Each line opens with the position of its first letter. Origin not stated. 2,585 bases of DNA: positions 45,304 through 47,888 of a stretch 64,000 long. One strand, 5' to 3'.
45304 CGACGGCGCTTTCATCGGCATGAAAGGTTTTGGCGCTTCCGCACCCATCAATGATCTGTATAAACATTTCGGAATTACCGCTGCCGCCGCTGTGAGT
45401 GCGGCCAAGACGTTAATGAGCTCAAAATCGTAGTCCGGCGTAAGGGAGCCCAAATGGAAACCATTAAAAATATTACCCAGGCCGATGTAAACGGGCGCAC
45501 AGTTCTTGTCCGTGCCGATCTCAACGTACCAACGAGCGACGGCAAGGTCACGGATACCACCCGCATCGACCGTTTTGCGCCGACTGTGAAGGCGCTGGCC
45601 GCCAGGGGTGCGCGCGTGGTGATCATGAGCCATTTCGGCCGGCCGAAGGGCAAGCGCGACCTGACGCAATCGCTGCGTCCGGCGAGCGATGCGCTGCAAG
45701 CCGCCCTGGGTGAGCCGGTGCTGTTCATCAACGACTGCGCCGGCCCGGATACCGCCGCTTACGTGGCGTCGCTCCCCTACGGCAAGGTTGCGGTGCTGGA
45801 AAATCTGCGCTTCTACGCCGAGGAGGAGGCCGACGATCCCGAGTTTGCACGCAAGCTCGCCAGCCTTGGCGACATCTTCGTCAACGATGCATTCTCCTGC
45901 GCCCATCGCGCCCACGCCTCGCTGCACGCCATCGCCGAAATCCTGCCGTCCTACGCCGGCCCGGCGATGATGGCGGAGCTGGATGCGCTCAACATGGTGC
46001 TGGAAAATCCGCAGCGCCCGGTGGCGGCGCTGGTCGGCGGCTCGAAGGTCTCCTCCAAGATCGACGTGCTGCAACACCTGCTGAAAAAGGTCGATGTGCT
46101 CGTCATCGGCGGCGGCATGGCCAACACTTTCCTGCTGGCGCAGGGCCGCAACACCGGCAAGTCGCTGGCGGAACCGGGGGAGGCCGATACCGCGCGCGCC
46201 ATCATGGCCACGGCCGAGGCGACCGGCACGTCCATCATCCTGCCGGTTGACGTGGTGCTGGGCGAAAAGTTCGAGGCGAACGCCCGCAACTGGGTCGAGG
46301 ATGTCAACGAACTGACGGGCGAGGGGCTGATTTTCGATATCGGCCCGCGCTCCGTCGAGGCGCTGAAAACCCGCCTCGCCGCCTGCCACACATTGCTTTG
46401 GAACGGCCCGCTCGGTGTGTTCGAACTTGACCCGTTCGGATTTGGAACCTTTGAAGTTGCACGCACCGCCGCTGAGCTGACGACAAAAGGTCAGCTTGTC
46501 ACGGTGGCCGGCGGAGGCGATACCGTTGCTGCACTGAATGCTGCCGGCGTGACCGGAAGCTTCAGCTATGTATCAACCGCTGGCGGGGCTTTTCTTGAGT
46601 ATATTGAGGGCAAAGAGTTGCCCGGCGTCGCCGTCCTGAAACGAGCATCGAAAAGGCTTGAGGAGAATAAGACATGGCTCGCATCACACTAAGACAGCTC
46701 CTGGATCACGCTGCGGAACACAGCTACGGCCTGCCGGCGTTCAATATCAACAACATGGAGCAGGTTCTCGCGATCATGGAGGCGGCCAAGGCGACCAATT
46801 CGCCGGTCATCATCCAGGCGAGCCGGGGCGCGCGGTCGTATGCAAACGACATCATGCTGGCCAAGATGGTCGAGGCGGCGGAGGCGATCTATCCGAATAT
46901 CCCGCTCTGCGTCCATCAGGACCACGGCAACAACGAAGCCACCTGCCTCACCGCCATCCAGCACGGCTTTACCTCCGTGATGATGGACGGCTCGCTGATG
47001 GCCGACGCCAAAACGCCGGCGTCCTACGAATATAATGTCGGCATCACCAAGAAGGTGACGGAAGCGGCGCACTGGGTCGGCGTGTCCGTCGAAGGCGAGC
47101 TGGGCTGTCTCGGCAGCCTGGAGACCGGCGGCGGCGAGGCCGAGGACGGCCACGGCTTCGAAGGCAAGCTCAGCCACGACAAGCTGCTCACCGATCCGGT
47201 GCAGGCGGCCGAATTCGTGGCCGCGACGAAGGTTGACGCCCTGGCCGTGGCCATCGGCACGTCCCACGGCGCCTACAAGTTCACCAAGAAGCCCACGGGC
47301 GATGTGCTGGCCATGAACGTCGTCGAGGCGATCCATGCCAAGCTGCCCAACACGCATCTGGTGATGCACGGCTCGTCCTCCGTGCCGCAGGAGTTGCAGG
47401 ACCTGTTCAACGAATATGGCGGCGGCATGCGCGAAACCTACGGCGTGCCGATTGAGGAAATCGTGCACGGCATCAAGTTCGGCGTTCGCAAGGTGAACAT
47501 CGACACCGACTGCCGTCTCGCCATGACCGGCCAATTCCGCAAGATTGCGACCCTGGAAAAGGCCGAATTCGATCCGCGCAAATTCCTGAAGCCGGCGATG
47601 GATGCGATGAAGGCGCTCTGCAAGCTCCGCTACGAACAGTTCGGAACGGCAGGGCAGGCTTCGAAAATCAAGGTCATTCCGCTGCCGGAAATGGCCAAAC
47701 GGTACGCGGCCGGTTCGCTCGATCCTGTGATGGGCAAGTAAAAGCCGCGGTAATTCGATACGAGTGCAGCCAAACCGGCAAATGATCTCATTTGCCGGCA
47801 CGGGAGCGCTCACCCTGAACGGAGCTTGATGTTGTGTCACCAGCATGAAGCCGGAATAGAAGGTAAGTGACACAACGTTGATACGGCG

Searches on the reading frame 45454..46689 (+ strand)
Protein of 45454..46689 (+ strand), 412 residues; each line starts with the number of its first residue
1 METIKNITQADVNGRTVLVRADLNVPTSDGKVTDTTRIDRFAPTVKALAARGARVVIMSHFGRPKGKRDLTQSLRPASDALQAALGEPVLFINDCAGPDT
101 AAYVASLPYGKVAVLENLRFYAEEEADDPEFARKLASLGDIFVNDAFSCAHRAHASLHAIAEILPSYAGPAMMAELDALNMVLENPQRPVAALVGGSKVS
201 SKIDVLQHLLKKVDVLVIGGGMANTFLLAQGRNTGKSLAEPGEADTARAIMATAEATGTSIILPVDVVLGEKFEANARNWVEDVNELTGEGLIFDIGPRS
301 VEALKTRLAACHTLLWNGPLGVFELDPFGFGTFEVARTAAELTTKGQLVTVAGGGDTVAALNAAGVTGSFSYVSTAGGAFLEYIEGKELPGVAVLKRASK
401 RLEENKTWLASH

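Call 83: search_protein_families(library=ncbifam, proteins=[L084:1354-3582:+, L084:3593-8038:+, L084:8038-8559:+, L084:8960-9682:+, L084:851-1228:+], max_evalue=0.00001)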
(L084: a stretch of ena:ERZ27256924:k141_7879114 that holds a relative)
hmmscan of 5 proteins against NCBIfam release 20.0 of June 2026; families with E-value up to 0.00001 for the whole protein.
L084:1354-3582:+ (743 aa): 20 families
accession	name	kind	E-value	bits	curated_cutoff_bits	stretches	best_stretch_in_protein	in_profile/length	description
TIGR01783.1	TonB-siderophor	subfamily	1.6e-36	126.2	223.5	1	123-726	10-634/649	TonB-dependent siderophore receptor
NF041535.1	TonB_rec_PqqU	equivalog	1e-20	73.6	1200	1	180-328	93-244/676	TonB-dependent receptor PqqU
NF010010.0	PRK13483.1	equivalog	5.5e-20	70.9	927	2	429-711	362-637/660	ligand-gated channel protein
NF050067.1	TonBEntbctnRecCfrA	equivalog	2e-19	69.4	1200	1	433-730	386-681/698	TonB-dependent ferric enterobactin receptor CfrA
TIGR01779.1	TonB-B12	equivalog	1.9e-15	56.5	599.7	1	165-398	102-312/614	TonB-dependent vitamin B12 receptor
NF010038.0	PRK13513.1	equivalog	3e-15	55.8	942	2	188-219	135-166/659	ligand-gated channel protein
TIGR01786.1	TonB-hemlactrns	subfamily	1.1e-14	53.8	323.75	1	422-725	383-699/719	TonB-dependent hemoglobin/transferrin/lactoferrin family receptor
TIGR01785.1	TonB-hemin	subfamily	2.5e-13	49.4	316.85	1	182-722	93-665/677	TonB-dependent heme/hemoglobin receptor family protein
NF053590.1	TonB_dep_TOL0244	equivalog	1.4e-12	47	645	1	184-251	106-172/604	TOL_0244 family TonB-dependent receptor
NF041676.1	FecA_OM_dicitr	equivalog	1.4e-12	46.4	1100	1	165-680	195-701/773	TonB-dependent Fe(3+) dicitrate receptor FecA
NF010012.0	PRK13486.1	equivalog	9.4e-12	44.1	924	1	178-219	120-159/696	TonB-dependent receptor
NF007478.2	PRK10064.1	equivalog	2.7e-10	39.2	745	1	130-218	61-158/663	catecholate siderophore receptor CirA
NF049946.1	TonB_dep_CU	exception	4.9e-09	35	700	0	166-218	117-170/683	TonB-dependent receptor, CU motif-type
NF010011.0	PRK13484.1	equivalog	8.7e-09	34.2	1197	1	179-224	122-163/682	IreA family TonB-dependent siderophore receptor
NF007926.1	PRK10641.1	equivalog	1.4e-08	33.8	836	1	165-239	101-173/617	TonB-dependent vitamin B12 receptor BtuB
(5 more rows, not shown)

L084:3593-8038:+ (1482 aa): 9 families
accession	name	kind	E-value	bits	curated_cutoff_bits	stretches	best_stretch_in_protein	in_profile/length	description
NF004644.0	PRK05989.2-2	equivalog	0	1707.5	1248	1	5-1473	5-1285/1289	cobaltochelatase subunit CobN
NF004645.0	PRK05989.2-3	equivalog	2.2e-204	681.5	1619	1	437-1393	487-1457/1597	cobaltochelatase subunit CobN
TIGR02025.1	BchH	equivalog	6.2e-167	557.4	829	3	910-1377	820-1267/1271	magnesium chelatase subunit H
NF009140.0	PRK12493.1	equivalog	2.9e-155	519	1300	2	913-1377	864-1305/1313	magnesium chelatase subunit H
TIGR02257.1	cobalto_cobN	equivalog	1.3e-150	503.6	822.05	2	936-1372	813-1222/1226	cobaltochelatase subunit CobN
NF004646.0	PRK05989.2-4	equivalog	6.8e-135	451.1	1468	3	920-1374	802-1236/1277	cobaltochelatase subunit CobN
NF008973.0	PRK12321.1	equivalog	5.3e-133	445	1235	1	495-1360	347-1090/1105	cobaltochelatase subunit CobN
NF009942.0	PRK13405.1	equivalog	6.4e-133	444.7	1166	1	489-1377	406-1237/1245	magnesium chelatase subunit H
NF004643.0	PRK05989.2-1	equivalog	2.7e-105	353.4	1926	1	439-1375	250-1154/1184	cobaltochelatase subunit CobN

L084:8038-8559:+ (174 aa): 0 families

L084:8960-9682:+ (241 aa): 5 families
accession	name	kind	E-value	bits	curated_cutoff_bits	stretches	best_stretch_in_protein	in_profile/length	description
TIGR02797.1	exbB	equivalog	2.4e-89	298.7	206.2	1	11-220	1-211/211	tonB-system energizer ExbB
NF007722.0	PRK10414.1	equivalog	1e-78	264.2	402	1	6-230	6-232/244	tol-pal system-associated acyl-CoA thioesterase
TIGR02796.1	tolQ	equivalog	3e-46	157.9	221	1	13-216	3-212/216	protein TolQ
NF008066.0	PRK10801.1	equivalog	8.4e-24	84.3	403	1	13-201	7-200/230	Tol-Pal system protein TolQ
TIGR02805.1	exbB2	equivalog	9.8e-13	48.4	135.35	1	121-201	48-128/138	TonB-system energizer ExbB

L084:851-1228:+ (126 aa): 0 families

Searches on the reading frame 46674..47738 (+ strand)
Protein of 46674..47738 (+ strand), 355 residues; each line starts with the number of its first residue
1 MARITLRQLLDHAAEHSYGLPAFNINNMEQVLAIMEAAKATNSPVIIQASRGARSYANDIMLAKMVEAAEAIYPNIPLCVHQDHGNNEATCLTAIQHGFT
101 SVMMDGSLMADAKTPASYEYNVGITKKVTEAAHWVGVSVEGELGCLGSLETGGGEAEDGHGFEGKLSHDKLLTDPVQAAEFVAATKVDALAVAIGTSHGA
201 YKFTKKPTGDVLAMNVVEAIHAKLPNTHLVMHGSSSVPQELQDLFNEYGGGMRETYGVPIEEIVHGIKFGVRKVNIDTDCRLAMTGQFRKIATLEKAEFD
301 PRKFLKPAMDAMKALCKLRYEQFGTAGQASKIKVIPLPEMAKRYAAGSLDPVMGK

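Call 81: search_protein_families(library=pfam, proteins=[window:46674-47738:+], max_evalue=0.00001)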
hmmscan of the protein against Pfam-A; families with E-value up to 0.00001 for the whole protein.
window:46674-47738:+ (355 aa): 1 family
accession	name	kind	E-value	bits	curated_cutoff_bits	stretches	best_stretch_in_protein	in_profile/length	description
PF01116.26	F_bP_aldolase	-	1.3e-89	300.8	25.5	1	5-328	2-277/277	Fructose-bisphosphate aldolase class-II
